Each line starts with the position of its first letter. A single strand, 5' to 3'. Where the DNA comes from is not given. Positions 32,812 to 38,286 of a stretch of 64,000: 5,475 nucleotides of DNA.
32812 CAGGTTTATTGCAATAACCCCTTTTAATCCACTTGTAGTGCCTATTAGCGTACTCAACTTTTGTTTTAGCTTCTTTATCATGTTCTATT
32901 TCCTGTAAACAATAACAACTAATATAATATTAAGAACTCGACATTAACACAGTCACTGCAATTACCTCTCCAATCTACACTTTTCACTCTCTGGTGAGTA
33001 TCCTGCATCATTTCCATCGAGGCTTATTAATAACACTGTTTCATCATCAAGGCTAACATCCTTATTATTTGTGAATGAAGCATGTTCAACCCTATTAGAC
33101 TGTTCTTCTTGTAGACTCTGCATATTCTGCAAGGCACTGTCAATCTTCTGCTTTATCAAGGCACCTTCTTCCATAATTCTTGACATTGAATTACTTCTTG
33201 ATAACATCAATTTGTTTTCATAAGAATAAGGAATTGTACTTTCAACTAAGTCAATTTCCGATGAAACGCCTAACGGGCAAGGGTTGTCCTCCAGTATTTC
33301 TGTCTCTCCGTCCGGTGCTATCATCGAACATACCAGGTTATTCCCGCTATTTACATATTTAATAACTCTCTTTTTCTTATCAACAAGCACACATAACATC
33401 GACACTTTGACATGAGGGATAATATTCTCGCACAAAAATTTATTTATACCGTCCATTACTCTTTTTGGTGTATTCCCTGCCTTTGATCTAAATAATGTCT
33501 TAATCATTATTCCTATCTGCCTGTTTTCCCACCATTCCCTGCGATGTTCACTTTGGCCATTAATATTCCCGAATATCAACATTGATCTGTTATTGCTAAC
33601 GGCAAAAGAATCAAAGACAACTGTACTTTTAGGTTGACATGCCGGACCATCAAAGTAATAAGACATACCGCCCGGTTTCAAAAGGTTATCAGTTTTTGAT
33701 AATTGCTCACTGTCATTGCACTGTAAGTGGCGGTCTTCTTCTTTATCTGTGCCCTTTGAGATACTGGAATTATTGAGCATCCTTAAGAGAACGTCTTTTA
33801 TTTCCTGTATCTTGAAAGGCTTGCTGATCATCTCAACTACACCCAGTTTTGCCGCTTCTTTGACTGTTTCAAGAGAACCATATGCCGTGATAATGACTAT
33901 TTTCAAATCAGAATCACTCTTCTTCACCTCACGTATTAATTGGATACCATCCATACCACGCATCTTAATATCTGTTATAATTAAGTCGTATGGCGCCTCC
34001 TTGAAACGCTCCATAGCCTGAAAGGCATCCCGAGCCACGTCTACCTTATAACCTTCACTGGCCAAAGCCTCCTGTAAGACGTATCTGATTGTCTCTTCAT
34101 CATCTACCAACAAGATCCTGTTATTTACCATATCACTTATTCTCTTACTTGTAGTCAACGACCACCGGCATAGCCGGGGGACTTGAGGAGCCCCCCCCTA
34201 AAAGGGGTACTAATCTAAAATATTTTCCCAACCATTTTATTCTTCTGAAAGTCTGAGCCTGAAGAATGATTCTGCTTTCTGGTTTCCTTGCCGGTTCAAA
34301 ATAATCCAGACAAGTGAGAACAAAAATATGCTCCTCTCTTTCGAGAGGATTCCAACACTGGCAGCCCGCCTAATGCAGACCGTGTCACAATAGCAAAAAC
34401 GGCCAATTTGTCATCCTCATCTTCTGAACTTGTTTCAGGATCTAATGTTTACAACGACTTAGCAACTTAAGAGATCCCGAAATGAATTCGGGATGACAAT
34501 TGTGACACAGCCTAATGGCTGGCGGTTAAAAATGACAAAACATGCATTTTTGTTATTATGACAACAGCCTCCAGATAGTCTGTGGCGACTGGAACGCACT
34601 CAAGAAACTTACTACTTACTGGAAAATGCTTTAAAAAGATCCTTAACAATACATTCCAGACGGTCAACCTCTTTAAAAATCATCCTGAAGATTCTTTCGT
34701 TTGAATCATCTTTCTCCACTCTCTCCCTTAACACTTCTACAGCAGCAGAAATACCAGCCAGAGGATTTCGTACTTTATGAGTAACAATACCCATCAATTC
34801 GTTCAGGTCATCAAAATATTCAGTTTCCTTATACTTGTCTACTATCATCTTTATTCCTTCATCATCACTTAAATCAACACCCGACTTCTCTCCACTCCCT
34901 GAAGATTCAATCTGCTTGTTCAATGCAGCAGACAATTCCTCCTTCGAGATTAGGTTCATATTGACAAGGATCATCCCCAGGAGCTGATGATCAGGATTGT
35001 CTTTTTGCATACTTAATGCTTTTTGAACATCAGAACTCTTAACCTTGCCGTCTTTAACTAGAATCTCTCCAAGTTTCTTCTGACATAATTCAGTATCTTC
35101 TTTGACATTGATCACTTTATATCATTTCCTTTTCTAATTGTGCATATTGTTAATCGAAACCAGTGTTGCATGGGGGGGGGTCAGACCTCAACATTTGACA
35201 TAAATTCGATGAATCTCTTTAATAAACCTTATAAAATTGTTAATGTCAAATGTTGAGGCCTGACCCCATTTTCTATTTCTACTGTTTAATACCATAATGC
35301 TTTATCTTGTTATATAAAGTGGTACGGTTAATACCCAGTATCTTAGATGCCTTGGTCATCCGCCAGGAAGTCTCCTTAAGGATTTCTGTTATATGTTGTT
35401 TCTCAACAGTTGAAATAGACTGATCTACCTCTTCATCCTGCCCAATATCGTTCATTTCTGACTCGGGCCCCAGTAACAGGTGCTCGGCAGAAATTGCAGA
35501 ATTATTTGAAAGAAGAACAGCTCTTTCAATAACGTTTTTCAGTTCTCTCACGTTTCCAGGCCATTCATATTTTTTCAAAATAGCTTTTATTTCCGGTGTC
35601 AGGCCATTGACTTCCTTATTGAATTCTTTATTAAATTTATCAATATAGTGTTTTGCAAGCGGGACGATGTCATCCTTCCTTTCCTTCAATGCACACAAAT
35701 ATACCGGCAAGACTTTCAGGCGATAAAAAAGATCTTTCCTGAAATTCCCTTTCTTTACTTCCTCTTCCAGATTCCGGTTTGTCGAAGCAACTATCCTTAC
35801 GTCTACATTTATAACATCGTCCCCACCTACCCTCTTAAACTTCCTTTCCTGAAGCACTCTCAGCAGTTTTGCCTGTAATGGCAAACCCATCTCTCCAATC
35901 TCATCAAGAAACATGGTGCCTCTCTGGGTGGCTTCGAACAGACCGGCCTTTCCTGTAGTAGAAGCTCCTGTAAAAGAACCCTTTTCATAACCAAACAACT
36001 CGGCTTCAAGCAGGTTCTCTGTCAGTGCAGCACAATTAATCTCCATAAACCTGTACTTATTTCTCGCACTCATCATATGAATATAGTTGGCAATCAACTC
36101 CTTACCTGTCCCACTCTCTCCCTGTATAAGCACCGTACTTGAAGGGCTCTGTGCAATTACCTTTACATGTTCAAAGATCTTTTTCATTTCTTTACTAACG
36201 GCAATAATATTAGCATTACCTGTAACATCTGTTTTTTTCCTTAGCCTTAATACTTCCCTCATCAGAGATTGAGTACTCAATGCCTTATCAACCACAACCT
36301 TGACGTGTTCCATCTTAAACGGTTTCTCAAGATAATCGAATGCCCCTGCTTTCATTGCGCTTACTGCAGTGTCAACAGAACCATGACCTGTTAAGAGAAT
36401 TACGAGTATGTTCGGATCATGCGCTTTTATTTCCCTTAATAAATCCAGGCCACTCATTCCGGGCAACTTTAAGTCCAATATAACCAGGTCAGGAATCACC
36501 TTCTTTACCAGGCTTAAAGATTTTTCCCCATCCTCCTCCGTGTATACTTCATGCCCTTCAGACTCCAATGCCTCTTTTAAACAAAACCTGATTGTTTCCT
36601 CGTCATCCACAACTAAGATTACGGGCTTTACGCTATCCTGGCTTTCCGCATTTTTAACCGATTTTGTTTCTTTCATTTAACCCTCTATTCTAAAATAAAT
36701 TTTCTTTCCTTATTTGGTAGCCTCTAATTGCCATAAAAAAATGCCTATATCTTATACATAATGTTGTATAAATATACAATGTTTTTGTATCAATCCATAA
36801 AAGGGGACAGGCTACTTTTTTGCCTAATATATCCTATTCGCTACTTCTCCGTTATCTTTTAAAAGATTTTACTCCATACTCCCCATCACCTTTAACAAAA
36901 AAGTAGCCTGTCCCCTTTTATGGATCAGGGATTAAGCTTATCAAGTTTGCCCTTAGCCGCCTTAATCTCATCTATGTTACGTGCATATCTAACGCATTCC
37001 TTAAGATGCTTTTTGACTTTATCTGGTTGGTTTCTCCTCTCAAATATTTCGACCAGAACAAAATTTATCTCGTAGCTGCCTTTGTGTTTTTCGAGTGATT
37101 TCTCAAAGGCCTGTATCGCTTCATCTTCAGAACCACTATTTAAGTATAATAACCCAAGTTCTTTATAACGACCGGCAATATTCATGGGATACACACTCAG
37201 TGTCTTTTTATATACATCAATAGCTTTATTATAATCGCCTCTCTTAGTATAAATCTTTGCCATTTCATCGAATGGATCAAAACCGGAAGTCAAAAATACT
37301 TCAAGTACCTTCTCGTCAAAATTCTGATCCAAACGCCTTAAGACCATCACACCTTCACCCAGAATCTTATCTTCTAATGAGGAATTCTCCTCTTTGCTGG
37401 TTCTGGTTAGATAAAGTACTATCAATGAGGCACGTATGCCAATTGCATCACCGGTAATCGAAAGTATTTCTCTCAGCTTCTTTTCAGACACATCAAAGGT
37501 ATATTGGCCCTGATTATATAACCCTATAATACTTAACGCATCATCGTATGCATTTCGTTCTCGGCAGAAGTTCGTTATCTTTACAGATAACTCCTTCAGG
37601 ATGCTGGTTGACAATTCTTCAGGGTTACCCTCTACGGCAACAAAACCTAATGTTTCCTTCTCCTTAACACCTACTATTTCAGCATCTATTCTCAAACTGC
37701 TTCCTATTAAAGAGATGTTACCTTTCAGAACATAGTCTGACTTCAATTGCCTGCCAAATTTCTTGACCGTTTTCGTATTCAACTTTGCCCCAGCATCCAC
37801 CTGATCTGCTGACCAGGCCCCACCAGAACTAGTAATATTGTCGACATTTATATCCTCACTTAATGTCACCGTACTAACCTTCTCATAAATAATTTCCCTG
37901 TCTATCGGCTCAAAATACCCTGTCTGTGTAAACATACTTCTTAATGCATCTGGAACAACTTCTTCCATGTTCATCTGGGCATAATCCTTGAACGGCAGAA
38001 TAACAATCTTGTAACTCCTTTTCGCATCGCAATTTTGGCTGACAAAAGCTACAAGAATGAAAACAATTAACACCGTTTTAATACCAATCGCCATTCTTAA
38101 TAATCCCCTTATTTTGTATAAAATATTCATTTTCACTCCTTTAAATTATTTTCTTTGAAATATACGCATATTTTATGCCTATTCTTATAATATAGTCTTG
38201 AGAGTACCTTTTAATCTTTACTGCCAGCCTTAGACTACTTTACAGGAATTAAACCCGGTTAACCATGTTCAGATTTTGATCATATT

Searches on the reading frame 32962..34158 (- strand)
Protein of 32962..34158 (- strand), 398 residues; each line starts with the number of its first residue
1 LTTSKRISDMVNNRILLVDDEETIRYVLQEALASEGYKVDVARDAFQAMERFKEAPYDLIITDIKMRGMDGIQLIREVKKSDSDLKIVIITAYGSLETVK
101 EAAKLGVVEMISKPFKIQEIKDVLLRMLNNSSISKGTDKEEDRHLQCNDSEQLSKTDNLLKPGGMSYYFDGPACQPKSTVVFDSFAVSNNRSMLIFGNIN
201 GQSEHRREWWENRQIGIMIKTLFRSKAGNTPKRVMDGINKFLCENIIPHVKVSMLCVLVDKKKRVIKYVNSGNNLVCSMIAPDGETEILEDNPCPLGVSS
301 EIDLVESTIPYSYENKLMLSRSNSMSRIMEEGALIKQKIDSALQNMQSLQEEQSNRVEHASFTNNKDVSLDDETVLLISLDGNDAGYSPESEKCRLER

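Call 51: search_protein_families(library=pfam, proteins=[window:32962-34158:-], max_evalue=0.00001)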
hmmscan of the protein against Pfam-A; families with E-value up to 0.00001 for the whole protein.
window:32962-34158:- (398 aa): 3 families
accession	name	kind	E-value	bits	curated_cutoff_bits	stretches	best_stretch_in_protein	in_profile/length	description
PF00072.30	Response_reg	-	3.2e-30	105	30.2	1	15-123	1-109/111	Response regulator receiver domain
PF07228.17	SpoIIE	-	2.5e-07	31.2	25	1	218-319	25-128/192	Stage II sporulation protein E (SpoIIE)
PF23198.2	PDE8A_N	-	6.4e-06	26.6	29.6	0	16-101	13-100/147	PDE8A-like, N-terminal domain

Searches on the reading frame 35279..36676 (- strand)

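Call 52: search_protein_families(library=pfam, proteins=[window:35279-36676:-], max_evalue=0.00001)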
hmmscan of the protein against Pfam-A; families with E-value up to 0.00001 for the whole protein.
window:35279-36676:- (465 aa): 6 families
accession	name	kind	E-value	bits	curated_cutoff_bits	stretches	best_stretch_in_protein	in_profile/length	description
PF00158.32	Sigma54_activat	-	2.5e-67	226.2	20.2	1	157-325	1-167/168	Sigma-54 interaction domain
PF00072.30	Response_reg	-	7.8e-31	107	30.2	1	20-127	1-108/111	Response regulator receiver domain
PF25601.1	AAA_lid_14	-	2.3e-26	91.8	27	1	331-400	1-70/87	AAA+ ATPase lid domain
PF14532.12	Sigma54_activ_2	-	2.8e-17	63.7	25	1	159-327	2-135/138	Sigma-54 interaction domain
PF02954.25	HTH_8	-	4.2e-13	49.2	22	1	422-461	3-42/42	Bacterial regulatory protein, Fis family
PF07728.20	AAA_5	-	9.2e-07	29.4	22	1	182-303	2-125/139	AAA domain (dynein-related subfamily)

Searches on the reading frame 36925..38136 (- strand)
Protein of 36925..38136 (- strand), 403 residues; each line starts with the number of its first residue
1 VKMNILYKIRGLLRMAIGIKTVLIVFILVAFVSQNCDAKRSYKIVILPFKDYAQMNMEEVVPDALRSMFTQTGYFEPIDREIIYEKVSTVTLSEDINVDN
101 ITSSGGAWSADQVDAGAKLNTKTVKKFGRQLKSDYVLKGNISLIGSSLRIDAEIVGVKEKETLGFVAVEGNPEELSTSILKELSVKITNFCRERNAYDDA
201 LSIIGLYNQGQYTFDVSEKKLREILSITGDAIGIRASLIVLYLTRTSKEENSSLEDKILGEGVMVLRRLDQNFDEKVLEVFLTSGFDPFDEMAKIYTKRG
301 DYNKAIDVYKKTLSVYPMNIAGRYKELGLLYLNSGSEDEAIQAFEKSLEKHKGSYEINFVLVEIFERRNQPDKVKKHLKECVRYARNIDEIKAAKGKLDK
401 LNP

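Call 52: search_protein_families(library=pfam, proteins=[window:36925-38136:-], max_evalue=0.00001)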
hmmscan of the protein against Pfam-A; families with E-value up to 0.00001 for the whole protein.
window:36925-38136:- (403 aa): 8 families
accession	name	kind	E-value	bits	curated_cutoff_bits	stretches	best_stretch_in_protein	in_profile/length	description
PF00515.34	TPR_1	-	3.2e-10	39.8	27.8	0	292-318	7-33/34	Tetratricopeptide repeat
PF07719.23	TPR_2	-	9.6e-10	38.3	27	0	291-317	6-32/34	Tetratricopeptide repeat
PF13428.12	TPR_14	-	4.5e-09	36.5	23.5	0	324-363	4-43/44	Tetratricopeptide repeat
PF13181.12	TPR_8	-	1.4e-08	34.6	25.7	0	327-349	7-29/34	Tetratricopeptide repeat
PF13176.12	TPR_7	-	1.5e-08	34.5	27.9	0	291-314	4-27/36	Tetratricopeptide repeat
PF14559.12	TPR_19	-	5.3e-07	30.3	25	0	335-398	5-68/68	Tetratricopeptide repeat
PF13174.12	TPR_6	-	3.9e-06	27.6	26.3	0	292-317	6-31/33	Tetratricopeptide repeat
PF13424.12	TPR_12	-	5.6e-06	26.9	30.1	0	292-349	9-73/77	Tetratricopeptide repeat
